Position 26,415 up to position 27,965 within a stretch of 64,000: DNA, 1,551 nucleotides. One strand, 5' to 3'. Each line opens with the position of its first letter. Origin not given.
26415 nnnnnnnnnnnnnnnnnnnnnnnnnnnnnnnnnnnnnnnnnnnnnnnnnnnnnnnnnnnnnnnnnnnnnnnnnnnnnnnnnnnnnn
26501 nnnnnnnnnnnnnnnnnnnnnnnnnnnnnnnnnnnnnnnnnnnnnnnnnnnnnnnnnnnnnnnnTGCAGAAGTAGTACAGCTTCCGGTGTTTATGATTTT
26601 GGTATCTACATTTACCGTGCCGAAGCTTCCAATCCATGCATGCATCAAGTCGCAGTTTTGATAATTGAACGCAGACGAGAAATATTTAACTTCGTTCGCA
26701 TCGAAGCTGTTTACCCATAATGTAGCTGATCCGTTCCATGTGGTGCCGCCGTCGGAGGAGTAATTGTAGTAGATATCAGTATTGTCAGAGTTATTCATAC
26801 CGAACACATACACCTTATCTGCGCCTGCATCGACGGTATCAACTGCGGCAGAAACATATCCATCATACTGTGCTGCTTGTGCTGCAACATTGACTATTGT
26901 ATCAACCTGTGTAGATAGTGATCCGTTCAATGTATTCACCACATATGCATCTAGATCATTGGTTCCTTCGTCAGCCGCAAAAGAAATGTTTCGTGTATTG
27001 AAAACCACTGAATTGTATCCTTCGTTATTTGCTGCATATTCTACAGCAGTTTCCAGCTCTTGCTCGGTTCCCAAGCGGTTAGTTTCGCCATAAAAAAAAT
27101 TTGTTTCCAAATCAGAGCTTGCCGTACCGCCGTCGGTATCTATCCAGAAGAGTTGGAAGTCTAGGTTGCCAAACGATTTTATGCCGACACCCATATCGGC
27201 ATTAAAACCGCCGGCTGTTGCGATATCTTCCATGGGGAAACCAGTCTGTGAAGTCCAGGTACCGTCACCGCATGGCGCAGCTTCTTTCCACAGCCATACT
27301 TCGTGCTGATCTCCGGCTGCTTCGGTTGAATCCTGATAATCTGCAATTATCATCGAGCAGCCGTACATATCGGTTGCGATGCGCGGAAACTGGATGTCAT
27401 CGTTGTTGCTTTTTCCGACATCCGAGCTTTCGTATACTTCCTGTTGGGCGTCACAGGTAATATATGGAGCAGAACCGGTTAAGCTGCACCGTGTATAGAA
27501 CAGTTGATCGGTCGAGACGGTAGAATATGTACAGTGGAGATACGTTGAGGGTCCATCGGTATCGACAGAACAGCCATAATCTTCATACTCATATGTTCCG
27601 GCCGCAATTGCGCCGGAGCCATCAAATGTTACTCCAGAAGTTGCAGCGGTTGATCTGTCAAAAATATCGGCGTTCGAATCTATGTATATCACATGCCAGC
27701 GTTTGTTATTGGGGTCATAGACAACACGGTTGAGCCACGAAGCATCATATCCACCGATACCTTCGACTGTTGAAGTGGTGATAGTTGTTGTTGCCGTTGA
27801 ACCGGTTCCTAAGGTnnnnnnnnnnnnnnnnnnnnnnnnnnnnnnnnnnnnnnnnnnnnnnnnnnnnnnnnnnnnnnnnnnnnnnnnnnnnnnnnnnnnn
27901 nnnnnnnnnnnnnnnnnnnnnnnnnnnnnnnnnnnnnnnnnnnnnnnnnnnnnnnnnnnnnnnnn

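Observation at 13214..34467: Four tandem giant DUF2341-like + 6xLamG paralogues (21 kb) downstream of a receiver-only response regulator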

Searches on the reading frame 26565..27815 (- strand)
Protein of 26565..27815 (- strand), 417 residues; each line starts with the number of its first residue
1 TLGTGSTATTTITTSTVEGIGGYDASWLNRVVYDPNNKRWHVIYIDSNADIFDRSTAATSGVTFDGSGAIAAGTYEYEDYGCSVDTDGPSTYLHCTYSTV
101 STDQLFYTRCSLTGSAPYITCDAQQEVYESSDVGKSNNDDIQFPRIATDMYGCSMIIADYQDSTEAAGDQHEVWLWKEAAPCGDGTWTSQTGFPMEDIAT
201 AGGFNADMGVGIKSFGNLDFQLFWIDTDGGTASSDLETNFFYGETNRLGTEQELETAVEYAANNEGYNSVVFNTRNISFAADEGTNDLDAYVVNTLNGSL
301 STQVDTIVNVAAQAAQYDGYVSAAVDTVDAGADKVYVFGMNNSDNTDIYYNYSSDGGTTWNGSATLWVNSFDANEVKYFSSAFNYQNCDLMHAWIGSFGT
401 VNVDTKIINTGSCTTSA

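Call 55: search_protein_families(library=pfam, proteins=[window:26565-27815:-], max_evalue=1)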
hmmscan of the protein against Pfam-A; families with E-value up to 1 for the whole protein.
window:26565-27815:- (417 aa): 1 family
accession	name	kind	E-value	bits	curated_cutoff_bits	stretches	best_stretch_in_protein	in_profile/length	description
PF07603.17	Lcl_C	-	0.3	11.8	34.9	1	234-303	32-105/117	Lcl C-terminal domain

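Call 56: search_solved_structures(query=window:26565-27815:-, max_evalue=1)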
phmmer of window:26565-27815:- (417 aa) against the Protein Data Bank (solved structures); distinct sequences matched with E-value up to 1: 0.

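Call 80: search_protein_representatives(protein=window:26565-27815:-)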
Query: 417 residues. Proteins with E-value up to 0.001 (for the whole library): 77; up to 1e-10: 53; up to 1e-30: 40. The best 77 are listed.
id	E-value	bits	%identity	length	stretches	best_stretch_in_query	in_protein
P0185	9.6e-114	397.3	50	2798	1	7-416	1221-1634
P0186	3.1e-103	362.7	46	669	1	5-415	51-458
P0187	3.8e-98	346.0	45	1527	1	15-414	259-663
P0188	1.6e-92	327.5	42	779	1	4-414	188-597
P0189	3.1e-84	300.2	40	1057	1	9-415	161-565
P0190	3.2e-84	300.1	43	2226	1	1-415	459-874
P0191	2.0e-82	294.2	41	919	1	10-413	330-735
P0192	9.4e-79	282.1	44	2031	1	6-416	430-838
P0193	2.0e-73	264.6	38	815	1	9-415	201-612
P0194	3.4e-71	257.2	40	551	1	12-411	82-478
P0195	1.6e-70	255.0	39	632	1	10-415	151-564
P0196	1.0e-68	249.0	40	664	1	7-415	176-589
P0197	5.6e-68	246.6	34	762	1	10-414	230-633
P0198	3.8e-66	240.6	38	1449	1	8-414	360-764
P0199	2.6e-64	234.5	39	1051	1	9-413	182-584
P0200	3.6e-62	227.5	37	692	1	10-395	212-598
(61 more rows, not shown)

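Call 81: search_protein_families(library=pfam, proteins=[P0186, P0188, P0189, P0191, P0193, P0194, P0195, P0196, P0197, P0200], max_evalue=0.01)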
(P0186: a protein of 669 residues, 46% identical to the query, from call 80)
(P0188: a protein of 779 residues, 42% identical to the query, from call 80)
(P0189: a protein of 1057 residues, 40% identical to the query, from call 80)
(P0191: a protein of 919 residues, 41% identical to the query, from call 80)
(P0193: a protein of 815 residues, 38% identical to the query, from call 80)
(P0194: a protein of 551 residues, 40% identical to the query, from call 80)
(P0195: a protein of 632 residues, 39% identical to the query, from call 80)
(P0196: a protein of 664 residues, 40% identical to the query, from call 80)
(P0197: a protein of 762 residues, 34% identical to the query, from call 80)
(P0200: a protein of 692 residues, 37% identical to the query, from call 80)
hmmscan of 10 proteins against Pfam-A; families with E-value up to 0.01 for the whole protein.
P0186 (669 aa): 0 families

P0188 (779 aa): 0 families

P0189 (1057 aa): 4 families
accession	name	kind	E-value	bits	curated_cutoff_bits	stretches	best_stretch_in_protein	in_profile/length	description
PF13385.13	Laminin_G_3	-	4e-26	92.4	27.6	1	680-829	2-149/151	Concanavalin A-like lectin/glucanases superfamily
PF02210.31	Laminin_G_2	-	3.4e-05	24.7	22.9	1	731-805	22-99/126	Laminin G domain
PF00054.30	Laminin_G_1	-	0.0005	20.7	24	1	730-787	22-79/131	Laminin G domain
PF22925.3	TS_C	-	0.0009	19.3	27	1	728-827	97-201/202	Trans-sialidase, C-terminal domain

P0191 (919 aa): 0 families

P0193 (815 aa): 0 families

P0194 (551 aa): 0 families

P0195 (632 aa): 0 families

P0196 (664 aa): 1 family
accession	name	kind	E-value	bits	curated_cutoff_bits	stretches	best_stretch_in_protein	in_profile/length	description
PF02342.23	TerD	-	0.0066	16.4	25.3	0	384-439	40-95/187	TerD domain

P0197 (762 aa): 0 families

P0200 (692 aa): 0 families

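Call 82: predict_structure(protein=window:26565-27815:-)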
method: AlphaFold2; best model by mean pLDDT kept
length: 417 residues; sequences in the alignment: 1
mean_pLDDT: 34.7   pTM: 0.28
mean pLDDT of the five models: 34.7, 31.5, 27.7, 25.9, 25.2
residues with pLDDT >= 90: 0; 70-90: 0; 50-70: 25; < 50: 392
segments of 3 or more residues with pLDDT < 50: 1-211, 225-249, 265-417
pLDDT, mean of each block of 10 residues (from residue 1): 32 32 34 36 36 29 31 30 34 34 30 31 31 30 27 32 31 32 31 30 36 54 44 41 44 55 49 36 32 35 31 28 33 33 33 35 33 34 36 34 35 35
secondary structure, 60 per line:
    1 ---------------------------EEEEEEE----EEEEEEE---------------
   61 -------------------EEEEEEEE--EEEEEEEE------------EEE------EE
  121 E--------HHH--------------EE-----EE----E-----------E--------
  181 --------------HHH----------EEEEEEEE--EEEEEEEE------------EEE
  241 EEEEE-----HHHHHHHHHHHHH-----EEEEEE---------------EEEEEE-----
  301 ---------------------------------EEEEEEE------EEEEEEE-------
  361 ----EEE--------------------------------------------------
elements in order: E28-34 E39-45 E80-87 E90-97 E110-112 E119-121 E208-215 E218-225 E238-245 H251-263 E269-274 E290-295 E334-340 E347-353 E365-367
